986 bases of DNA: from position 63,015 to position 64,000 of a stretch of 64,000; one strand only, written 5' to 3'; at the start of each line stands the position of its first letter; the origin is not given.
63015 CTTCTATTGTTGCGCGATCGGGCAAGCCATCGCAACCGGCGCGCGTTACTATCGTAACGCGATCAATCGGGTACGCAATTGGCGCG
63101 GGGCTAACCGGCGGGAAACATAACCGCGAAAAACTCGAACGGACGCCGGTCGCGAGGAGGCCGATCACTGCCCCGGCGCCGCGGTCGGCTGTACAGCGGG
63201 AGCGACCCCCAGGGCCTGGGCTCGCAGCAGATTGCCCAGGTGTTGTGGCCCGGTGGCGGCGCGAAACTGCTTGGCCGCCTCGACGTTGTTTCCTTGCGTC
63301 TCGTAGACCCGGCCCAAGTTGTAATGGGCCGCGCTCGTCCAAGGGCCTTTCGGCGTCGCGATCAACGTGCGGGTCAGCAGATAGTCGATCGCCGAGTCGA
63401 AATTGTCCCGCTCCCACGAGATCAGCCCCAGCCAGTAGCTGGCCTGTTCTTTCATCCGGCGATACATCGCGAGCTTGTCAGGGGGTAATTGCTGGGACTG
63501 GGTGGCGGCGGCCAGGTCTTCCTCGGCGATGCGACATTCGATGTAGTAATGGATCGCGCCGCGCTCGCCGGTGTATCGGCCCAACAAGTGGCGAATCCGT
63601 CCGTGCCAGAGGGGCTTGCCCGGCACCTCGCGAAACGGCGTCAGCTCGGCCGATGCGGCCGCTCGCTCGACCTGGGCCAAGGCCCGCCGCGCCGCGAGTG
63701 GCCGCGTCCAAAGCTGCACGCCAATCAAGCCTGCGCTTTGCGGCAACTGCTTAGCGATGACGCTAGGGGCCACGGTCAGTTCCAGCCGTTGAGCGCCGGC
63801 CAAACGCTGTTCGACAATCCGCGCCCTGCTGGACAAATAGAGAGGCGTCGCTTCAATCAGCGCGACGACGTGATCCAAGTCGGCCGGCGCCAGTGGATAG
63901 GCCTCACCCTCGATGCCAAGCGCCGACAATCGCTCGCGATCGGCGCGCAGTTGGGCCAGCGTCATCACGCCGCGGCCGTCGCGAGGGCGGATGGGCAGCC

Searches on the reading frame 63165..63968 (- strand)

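Call 43: search_protein_families(library=ncbifam, proteins=[window:63165-63968:-], max_evalue=0.001)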
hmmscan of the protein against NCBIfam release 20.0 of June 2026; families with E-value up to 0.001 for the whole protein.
window:63165-63968:- (267 aa): 1 family
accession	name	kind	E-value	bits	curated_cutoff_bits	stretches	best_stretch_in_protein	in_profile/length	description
TIGR02795.1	tol_pal_ybgF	equivalog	9e-05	23.1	90.1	1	173-236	38-100/119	tol-pal system protein YbgF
